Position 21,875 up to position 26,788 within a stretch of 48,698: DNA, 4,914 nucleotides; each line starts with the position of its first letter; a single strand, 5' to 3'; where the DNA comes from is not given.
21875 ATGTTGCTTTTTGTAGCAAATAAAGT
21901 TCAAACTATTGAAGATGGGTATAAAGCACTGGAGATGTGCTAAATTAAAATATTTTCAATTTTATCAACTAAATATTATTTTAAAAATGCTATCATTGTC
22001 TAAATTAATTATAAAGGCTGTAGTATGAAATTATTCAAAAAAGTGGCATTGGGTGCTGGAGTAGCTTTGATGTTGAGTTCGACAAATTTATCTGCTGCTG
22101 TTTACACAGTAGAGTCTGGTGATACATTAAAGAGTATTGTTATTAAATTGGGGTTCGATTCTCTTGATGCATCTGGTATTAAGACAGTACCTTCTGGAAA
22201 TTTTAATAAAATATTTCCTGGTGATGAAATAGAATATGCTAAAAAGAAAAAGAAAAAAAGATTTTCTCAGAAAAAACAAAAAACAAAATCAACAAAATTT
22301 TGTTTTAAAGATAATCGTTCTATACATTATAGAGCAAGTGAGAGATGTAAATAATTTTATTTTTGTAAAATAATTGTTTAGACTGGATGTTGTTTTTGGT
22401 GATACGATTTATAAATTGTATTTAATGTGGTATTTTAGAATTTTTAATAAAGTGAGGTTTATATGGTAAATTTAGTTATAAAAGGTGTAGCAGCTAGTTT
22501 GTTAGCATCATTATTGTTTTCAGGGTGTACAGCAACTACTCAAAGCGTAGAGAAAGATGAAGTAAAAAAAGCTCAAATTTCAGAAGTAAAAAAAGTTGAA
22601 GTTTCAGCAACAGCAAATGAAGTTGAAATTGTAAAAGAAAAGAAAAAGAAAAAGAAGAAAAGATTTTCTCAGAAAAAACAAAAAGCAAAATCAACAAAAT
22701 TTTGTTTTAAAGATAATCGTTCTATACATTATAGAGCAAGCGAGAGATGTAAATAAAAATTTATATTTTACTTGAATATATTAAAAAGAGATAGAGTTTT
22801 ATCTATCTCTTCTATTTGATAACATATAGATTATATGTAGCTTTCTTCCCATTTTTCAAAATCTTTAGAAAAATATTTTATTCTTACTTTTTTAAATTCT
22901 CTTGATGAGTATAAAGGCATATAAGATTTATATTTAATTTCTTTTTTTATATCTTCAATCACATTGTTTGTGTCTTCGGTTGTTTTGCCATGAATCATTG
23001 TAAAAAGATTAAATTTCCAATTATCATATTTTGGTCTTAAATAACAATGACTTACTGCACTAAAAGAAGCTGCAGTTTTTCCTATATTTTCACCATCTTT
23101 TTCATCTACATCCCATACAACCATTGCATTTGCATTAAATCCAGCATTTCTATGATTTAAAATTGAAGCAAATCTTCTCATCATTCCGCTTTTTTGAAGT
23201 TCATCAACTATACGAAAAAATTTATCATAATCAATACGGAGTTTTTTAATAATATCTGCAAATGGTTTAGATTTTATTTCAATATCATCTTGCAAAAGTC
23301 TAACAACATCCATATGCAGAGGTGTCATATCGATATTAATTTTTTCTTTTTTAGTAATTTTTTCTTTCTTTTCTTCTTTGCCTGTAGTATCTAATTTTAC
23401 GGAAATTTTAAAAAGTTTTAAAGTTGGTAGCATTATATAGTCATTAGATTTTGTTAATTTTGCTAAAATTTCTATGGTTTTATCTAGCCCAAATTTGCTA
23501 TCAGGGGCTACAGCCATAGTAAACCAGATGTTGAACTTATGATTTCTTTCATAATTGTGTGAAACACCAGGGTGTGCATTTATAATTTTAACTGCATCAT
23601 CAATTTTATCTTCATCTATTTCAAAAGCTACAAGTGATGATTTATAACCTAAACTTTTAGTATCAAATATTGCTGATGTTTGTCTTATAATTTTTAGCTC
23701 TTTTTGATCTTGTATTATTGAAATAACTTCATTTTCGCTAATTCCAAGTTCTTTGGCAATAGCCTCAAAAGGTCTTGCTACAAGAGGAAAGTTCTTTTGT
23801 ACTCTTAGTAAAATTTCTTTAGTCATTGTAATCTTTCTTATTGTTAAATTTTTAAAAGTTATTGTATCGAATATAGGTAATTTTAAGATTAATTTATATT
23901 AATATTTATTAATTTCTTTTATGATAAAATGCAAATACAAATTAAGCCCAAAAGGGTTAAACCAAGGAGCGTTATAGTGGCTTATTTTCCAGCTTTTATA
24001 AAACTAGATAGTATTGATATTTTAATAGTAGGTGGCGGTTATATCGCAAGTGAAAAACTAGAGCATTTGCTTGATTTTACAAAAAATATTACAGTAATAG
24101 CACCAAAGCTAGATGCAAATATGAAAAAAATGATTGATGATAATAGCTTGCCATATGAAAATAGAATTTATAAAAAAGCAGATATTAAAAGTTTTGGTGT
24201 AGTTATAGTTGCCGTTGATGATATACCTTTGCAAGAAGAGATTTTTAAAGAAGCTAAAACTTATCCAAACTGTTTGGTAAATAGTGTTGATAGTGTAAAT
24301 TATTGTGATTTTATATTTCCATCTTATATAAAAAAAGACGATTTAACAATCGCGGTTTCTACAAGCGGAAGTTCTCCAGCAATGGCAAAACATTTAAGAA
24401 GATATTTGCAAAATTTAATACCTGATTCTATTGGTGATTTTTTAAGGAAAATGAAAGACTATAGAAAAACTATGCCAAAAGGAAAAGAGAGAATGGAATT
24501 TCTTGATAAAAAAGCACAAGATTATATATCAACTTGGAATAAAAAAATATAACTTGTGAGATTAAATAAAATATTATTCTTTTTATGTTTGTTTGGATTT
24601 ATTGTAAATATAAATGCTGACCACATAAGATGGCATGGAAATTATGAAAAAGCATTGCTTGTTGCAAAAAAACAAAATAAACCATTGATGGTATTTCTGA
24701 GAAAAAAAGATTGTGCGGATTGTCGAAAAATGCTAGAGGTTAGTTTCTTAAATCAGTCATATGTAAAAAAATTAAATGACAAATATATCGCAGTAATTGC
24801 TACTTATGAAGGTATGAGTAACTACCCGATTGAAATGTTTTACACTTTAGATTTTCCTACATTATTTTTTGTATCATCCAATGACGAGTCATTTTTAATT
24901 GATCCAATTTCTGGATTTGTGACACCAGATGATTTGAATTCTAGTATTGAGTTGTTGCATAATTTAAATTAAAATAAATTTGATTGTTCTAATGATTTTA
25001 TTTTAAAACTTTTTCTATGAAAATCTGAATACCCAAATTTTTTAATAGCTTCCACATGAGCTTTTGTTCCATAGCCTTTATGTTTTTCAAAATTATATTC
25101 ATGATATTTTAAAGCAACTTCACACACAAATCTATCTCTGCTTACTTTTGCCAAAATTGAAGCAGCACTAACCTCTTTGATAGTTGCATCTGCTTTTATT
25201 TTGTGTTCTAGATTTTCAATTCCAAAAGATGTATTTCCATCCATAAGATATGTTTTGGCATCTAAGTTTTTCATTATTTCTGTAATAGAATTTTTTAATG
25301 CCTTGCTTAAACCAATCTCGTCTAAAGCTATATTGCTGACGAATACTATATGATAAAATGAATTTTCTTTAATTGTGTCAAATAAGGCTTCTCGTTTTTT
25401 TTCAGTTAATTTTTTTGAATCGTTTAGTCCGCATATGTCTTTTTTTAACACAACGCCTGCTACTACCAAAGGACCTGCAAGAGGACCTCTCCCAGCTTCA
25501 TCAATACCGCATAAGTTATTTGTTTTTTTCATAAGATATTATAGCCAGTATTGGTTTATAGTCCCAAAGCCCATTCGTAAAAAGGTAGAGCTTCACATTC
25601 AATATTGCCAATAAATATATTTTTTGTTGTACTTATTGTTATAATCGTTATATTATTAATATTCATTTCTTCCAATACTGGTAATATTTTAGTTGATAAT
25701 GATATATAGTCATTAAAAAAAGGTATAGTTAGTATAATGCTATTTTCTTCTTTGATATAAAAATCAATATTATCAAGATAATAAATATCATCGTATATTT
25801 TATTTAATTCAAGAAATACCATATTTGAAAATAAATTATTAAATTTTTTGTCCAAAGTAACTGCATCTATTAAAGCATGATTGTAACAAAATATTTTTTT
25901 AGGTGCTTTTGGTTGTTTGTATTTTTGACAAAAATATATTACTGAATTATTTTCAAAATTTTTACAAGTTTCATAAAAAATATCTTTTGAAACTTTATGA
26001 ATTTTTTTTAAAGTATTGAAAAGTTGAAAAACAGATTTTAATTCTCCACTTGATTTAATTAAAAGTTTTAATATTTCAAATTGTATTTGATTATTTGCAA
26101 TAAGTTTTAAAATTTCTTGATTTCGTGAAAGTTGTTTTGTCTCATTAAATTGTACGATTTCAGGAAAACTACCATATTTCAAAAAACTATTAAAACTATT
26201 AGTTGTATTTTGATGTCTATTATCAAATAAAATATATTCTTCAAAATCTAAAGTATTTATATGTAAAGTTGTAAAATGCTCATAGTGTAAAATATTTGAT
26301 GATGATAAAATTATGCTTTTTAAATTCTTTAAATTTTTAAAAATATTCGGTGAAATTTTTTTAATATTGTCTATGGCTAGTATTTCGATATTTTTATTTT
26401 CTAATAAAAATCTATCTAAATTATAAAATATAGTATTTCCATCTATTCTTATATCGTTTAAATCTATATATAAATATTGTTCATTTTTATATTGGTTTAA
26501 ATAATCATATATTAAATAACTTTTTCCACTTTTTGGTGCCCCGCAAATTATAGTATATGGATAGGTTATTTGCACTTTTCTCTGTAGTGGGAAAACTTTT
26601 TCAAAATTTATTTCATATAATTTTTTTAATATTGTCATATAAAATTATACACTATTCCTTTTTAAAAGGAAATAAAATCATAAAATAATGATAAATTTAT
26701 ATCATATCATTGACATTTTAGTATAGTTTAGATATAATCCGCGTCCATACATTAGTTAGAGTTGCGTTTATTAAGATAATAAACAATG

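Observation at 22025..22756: Two adjacent secreted proteins with different anchors but one near-identical basic Cys-loop tail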

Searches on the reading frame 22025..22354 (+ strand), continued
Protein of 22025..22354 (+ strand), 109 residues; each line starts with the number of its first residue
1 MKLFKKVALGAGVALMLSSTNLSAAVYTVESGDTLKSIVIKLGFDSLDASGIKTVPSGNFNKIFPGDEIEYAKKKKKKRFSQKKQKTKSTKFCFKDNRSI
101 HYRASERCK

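Call 58: find_encoding_contigs(protein=P0063, flank=8000, max_places=2)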
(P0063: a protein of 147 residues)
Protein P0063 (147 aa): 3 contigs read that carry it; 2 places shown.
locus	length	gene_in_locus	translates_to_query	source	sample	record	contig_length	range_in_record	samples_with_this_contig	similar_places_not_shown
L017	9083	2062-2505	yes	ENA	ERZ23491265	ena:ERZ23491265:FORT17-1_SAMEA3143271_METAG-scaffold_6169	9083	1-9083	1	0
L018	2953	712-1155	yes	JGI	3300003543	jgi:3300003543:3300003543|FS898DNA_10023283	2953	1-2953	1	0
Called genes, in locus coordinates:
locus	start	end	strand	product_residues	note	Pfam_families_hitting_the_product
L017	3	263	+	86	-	?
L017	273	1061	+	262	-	PF00158:Sigma54_activat (faint), PF07728:AAA_5, PF08406:CbbQ_C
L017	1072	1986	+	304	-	PF02885:Glycos_trans_3N, PF00591:Glycos_transf_3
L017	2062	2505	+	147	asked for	-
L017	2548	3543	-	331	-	PF22451:NirdL-like_HTH, PF17805:AsnC_trans_reg2, PF22451:NirdL-like_HTH (weak), PF17805:AsnC_trans_reg2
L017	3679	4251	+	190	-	PF13241:NAD_binding_7, PF14824:Sirohm_synth_M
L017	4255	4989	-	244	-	PF00590:TP_methylase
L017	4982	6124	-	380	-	PF02239:Cytochrom_D1, PF23414:Beta-prop_EML_2 (faint), PF25174:Beta-prop_THOC3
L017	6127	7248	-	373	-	PF13353:Fer4_12 (weak), PF04055:Radical_SAM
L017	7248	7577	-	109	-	PF13442:Cytochrome_CBB3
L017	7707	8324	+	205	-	PF08238:Sel1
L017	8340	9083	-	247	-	?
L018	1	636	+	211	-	?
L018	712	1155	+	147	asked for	-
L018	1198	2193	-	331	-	PF22451:NirdL-like_HTH, PF17805:AsnC_trans_reg2, PF22451:NirdL-like_HTH (weak), PF17805:AsnC_trans_reg2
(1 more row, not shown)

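Call 59: find_related_loci(query=A4, collection=metagenome_contigs, flank=5000)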
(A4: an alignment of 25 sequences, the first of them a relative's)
Query A4 (97 aa) in metagenome_contigs; peptide patterns used: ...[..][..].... (x = any residue, [..] = any of these).
168 stretches matched a pattern; 16 encode a relative of the query (tblastn E <= 1e-3); 16 distinct loci.
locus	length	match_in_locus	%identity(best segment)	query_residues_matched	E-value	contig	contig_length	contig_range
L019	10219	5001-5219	40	5-97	6e-14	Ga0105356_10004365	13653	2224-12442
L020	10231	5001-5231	38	1-97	6e-14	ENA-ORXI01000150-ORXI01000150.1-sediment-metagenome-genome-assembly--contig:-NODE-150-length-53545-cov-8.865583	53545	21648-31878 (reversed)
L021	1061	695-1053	34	7-97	2e-13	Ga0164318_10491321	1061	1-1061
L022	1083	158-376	39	5-97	3e-13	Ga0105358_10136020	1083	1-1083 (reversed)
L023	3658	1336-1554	36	5-97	6e-13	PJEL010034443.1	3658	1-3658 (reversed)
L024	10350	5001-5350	39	5-97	2e-12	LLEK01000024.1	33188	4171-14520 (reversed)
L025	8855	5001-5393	37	5-97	2e-12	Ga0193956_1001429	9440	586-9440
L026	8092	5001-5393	37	5-97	2e-12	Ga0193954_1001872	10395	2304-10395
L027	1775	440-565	58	55-97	3e-12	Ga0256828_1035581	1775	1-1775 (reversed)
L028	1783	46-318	42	5-97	4e-12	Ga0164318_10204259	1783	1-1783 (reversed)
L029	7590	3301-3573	35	5-97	7e-11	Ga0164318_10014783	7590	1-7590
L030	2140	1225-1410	46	32-97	5e-10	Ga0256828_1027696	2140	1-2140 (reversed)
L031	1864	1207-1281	76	73-97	4e-10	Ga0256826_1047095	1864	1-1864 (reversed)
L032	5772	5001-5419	40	7-97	4e-10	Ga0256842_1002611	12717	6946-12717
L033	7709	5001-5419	40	7-97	4e-10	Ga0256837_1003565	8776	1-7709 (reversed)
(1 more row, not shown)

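Call 65: search_protein_families(library=padloc, proteins=[window:22025-22354:+, L001:10698-11108:-, L001:12846-13226:+], max_evalue=0.1)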
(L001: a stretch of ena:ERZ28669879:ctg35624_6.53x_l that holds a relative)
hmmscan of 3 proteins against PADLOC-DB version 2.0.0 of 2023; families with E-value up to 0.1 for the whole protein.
window:22025-22354:+ (109 aa): 0 families

L001:10698-11108:- (136 aa): 0 families

L001:12846-13226:+ (126 aa): 0 families

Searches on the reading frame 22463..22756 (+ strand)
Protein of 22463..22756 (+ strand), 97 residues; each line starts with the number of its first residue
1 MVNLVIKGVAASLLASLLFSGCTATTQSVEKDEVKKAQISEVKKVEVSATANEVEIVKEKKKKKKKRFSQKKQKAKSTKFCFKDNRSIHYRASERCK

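Call 5: search_protein_families(library=pfam, proteins=[window:22463-22756:+], max_evalue=1)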
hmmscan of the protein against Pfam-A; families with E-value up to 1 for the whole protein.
window:22463-22756:+ (97 aa): 3 families
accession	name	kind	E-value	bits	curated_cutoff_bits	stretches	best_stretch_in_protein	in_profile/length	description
PF12689.13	Acid_PPase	-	0.03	14.6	27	1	39-89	85-136/169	Acid Phosphatase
PF07168.17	Ureide_permease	-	0.11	11.7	27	1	4-91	102-191/359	Ureide permease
PF12409.13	P5-ATPase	-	0.34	11.5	22.7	1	28-91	59-118/125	P5-type ATPase cation transporter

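Call 7: find_homologous_proteins(query=window:22463-22753:+, max_evalue=0.01)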
Query window:22463-22753:+ (97 aa): 6 proteins with E <= 0.01 among 13 candidates.
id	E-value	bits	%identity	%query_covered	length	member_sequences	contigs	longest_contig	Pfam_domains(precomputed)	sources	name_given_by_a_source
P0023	2.4e-50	185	100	100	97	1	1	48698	-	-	-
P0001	1.2e-11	62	100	19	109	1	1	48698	-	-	-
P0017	7.7e-8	50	45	87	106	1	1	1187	-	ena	-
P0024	3.2e-7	48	40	96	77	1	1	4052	-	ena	-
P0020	2.0e-6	46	47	55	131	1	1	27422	-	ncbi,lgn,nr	ncbi:MAG: LysM domain-containing protein [Campylobacterota bacterium]|nr:LysM domain-containing prot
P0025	8.4e-6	44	38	96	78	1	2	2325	-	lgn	-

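Call 11: search_protein_families(library=ncbifam, proteins=[window:22463-22756:+], max_evalue=0.01)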
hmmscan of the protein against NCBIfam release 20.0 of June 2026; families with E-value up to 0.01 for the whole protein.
window:22463-22756:+ (97 aa): 1 family
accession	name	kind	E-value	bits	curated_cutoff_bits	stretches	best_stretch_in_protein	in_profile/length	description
TIGR01681.1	HAD-SF-IIIC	subfamily_domain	0.0051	17.6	35.75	1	13-92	40-127/132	HAD-IIIC family phosphatase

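Call 16: find_encoding_contigs(protein=P0024, flank=10000, max_places=3)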
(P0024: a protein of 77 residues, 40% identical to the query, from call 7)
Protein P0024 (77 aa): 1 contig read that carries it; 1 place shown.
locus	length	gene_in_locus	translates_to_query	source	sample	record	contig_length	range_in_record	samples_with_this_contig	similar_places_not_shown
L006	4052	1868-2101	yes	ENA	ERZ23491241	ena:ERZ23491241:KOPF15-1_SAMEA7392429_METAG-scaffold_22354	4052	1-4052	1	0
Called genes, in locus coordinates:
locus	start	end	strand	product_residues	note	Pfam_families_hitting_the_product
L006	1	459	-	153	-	?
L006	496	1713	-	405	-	PF14522:Cytochrome_C7 (faint), PF22113:Mtrc-MtrF_II-IV_dom (faint)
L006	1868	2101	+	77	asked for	-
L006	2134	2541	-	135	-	-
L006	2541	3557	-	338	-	PF22451:NirdL-like_HTH, PF17805:AsnC_trans_reg2, PF22451:NirdL-like_HTH (weak), PF17805:AsnC_trans_reg2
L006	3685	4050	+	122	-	?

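Call 65: search_protein_families(library=padloc, proteins=[window:22463-22756:+], max_evalue=0.1)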
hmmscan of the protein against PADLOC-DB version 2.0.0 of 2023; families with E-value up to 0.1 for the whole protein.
window:22463-22756:+ (97 aa): 2 families
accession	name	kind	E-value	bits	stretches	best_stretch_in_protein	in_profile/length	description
PDLC01923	CARF6--CARF_CARF_CARF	-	0.0069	13.5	1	27-91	217-282/299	-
PDLC04406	PDC-M09A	-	0.033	11.6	1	15-88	224-297/330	-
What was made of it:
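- Tried and rejected: Pfam, NCBIfam and PADLOC gave only sub-threshold noise such as Acid_PPase, HAD-IIIC and CARF (calls 5, 11, 65).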

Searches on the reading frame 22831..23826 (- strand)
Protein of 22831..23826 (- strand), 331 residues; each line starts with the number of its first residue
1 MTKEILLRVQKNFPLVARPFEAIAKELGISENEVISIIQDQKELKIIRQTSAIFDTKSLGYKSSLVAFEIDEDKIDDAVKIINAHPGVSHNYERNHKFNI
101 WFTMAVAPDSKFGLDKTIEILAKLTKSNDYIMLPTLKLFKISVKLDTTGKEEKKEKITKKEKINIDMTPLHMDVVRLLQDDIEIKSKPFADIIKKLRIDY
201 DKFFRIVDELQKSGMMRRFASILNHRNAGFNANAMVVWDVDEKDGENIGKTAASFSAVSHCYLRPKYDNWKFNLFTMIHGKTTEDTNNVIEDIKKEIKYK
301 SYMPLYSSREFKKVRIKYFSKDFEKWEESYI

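Call 5: search_protein_families(library=pfam, proteins=[window:22831-23826:-], max_evalue=1)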
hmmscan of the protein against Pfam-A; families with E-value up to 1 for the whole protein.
window:22831-23826:- (331 aa): 7 families
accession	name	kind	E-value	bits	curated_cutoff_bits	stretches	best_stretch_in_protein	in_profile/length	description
PF17805.7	AsnC_trans_reg2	-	1.6e-51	172.8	27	2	228-312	2-86/86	AsnC-like ligand binding domain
PF22451.2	NirdL-like_HTH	-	2.6e-23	81.7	27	2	3-48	2-47/47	Siroheme decarboxylase NirDL-like HTH domain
PF10985.13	DUF2805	-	0.00069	20.4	22.5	1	19-40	13-34/71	Protein of unknown function (DUF2805)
PF13404.12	HTH_AsnC-type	-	0.028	14.7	27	1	5-35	8-35/42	AsnC-type helix-turn-helix domain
PF24409.1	wHTH-PRTase_assc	-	0.058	13.9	27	1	21-51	15-45/83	wHTH-PRTase associated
PF13542.12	HTH_Tnp_ISL3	-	0.058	13.3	27.4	1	18-40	27-49/51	Helix-turn-helix domain of transposase family ISL3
PF01047.28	MarR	-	0.085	13.2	24.6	1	168-221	2-52/59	MarR family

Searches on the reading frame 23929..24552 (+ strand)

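Call 5: search_protein_families(library=pfam, proteins=[window:23929-24552:+], max_evalue=1)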
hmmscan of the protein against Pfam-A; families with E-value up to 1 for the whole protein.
window:23929-24552:+ (207 aa): 5 families
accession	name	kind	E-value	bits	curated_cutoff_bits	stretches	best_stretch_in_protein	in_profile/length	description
PF13241.12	NAD_binding_7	-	2.2e-23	83.3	22.1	1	23-132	2-104/104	Putative NAD(P)-binding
PF14824.11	Sirohm_synth_M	-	2.7e-07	30.4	25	1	137-162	2-27/28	Sirohaem biosynthesis protein central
PF00070.33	Pyr_redox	-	0.0037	18.2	22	1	31-60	2-31/82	Pyridine nucleotide-disulphide oxidoreductase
PF07992.20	Pyr_redox_2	-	0.053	13.4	26.1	1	29-59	143-173/291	Pyridine nucleotide-disulphide oxidoreductase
PF03435.24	Sacchrp_dh_NADP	-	0.061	14.1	25.1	1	31-85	1-57/129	Saccharopine dehydrogenase NADP binding domain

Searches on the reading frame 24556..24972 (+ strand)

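Call 11: search_protein_families(library=ncbifam, proteins=[window:24556-24972:+], max_evalue=0.01)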
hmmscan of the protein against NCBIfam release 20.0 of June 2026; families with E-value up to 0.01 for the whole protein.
window:24556-24972:+ (138 aa): 3 families
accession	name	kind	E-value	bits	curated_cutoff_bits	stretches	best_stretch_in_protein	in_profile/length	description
NF041199.1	trx7_PDZ_seleno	equivalog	2.8e-09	36.4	300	1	25-95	2-71/390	Trx7/PDZ domain-containing (seleno)protein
NF045694.1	seleno_TsoB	exception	1.5e-06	26.6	805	1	18-112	451-549/572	rhodanese/DsbD fusion-like selenoprotein TsoB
NF001419.0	PRK00293.1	subfamily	0.00032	19.4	330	1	22-132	458-570/574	protein-disulfide reductase DsbD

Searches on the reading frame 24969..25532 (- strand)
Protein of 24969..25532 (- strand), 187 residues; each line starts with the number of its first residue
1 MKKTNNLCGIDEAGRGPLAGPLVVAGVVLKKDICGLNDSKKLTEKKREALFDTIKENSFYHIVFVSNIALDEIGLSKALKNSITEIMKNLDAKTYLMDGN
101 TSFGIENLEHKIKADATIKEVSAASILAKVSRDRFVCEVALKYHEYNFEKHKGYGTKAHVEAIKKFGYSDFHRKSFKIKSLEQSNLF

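Call 41: search_protein_families(library=pfam, proteins=[window:24969-25532:-], max_evalue=0.01)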
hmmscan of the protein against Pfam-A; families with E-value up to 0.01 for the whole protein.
window:24969-25532:- (187 aa): 1 family
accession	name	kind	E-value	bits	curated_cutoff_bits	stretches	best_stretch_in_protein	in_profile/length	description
PF01351.25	RNase_HII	-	5.6e-35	121.5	25.8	1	8-177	1-197/199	Ribonuclease HII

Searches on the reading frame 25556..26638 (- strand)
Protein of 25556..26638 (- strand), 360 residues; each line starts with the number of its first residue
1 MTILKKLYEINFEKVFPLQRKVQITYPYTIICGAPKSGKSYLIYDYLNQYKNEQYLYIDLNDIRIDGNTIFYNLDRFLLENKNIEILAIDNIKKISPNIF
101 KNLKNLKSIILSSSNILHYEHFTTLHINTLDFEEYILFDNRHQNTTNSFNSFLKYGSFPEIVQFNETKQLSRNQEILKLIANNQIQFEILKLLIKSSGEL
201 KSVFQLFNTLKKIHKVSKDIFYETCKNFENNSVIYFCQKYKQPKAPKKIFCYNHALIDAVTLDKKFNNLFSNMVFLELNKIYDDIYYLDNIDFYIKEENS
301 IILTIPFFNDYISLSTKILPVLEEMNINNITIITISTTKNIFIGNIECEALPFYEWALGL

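Call 41: search_protein_families(library=pfam, proteins=[window:25556-26638:-], max_evalue=0.01)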
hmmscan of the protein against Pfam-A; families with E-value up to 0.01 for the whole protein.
window:25556-26638:- (360 aa): 3 families
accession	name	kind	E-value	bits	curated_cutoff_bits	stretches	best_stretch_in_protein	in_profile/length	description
PF13173.12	AAA_14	-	3e-08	34.2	27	1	28-108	4-86/129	AAA domain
PF13401.12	AAA_22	-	0.00033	21.4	27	0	29-62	8-43/130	AAA domain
PF13855.12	LRR_8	-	0.0042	17.3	27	1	87-123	8-46/61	Leucine rich repeat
